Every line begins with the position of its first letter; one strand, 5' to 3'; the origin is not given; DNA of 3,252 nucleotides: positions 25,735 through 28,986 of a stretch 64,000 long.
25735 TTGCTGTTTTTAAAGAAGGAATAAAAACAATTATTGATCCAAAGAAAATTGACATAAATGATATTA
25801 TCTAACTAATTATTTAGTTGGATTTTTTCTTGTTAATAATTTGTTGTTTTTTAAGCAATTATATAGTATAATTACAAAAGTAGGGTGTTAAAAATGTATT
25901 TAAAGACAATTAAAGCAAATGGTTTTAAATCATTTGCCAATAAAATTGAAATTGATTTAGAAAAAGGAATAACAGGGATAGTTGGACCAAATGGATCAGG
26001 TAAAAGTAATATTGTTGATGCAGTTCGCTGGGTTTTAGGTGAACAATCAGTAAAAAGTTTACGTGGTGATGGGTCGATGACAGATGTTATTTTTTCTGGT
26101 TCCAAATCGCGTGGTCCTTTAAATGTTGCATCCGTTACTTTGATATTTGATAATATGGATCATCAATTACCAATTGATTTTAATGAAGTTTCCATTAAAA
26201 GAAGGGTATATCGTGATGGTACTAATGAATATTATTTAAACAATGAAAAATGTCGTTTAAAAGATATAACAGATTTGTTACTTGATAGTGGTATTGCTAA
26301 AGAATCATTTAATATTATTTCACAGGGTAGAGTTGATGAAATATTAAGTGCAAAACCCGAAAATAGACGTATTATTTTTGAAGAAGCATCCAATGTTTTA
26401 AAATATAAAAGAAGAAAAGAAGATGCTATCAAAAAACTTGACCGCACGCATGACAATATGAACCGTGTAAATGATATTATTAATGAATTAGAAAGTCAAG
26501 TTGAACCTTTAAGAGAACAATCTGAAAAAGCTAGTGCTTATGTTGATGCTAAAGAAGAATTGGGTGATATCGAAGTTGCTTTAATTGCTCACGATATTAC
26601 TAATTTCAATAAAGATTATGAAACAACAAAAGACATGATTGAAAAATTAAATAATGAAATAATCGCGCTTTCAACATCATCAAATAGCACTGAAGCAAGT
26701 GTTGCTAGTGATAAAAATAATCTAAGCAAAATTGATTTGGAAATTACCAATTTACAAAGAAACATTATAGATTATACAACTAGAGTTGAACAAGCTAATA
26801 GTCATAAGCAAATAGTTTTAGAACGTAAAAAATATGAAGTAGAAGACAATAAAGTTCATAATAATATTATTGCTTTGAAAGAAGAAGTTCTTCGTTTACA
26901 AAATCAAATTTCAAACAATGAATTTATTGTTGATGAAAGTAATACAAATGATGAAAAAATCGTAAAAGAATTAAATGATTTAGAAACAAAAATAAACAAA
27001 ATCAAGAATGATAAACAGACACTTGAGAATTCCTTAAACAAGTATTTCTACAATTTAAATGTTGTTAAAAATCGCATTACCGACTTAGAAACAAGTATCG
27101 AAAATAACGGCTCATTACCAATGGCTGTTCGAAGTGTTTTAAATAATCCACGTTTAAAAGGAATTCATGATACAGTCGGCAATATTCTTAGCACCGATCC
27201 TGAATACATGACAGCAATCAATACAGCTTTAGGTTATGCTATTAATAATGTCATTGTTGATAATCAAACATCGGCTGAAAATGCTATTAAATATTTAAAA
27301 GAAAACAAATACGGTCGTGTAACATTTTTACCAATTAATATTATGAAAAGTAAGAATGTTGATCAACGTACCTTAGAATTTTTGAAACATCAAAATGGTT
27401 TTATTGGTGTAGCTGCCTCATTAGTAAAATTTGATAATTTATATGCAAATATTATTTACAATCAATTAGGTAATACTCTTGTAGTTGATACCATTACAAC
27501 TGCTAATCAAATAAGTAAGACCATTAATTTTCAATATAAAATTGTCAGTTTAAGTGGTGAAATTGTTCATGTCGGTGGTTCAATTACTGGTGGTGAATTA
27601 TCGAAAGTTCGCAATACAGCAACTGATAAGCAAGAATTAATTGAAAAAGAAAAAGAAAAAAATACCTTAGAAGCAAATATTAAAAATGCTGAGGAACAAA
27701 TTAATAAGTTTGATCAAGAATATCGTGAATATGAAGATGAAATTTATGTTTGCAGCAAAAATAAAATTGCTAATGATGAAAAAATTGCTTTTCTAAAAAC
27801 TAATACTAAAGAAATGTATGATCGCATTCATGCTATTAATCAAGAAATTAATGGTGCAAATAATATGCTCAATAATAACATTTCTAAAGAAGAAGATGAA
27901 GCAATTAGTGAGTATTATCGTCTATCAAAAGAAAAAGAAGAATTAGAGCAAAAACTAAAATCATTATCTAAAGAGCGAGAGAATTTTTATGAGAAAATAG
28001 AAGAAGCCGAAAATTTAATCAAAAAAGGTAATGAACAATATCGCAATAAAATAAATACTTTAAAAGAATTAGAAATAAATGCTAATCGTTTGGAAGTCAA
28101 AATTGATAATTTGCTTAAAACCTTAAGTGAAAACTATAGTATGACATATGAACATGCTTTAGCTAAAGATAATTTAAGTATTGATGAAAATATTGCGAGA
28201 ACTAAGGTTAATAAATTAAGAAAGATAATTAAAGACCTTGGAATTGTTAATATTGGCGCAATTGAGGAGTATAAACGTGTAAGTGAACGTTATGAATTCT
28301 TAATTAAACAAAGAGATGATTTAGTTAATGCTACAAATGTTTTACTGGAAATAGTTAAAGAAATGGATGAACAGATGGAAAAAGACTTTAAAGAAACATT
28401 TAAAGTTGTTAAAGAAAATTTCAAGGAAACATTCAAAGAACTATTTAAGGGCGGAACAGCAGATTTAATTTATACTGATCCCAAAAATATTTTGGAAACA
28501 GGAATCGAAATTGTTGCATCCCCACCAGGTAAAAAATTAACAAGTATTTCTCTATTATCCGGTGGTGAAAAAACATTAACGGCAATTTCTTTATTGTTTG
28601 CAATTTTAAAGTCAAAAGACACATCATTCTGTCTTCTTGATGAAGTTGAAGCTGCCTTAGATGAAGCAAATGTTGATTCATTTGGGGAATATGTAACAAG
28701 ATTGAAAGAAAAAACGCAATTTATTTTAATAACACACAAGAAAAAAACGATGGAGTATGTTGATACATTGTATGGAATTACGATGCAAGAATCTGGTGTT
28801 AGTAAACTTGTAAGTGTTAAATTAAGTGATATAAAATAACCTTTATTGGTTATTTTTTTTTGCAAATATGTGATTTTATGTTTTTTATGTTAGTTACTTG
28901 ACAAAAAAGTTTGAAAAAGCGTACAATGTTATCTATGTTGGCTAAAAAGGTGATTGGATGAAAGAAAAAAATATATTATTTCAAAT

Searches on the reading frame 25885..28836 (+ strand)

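Call 31: search_protein_families(library=pfam, proteins=[window:25885-28836:+], max_evalue=0.001)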
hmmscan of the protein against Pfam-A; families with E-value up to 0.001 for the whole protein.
window:25885-28836:+ (984 aa): 6 families
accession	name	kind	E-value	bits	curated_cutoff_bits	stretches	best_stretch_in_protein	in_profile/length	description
PF02463.25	SMC_N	-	1e-61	208.6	40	1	5-974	1-220/220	RecF/RecN/SMC N terminal domain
PF06470.18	SMC_hinge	-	1.3e-28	100.2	22.5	1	425-543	2-115/116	SMC proteins Flexible Hinge Domain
PF13476.12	AAA_23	-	5.1e-17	63.6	27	1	9-205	2-199/201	AAA domain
PF13304.12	AAA_21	-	6.8e-10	39.9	27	1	29-137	1-108/304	AAA domain, putative AbiEii toxin, Type IV TA system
PF13555.12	AAA_29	-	3.9e-06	26.9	27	1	19-51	14-46/61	P-loop containing region of AAA domain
PF13175.12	AAA_15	-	2.3e-05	24.6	32.1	1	4-410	1-303/374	AAA ATPase domain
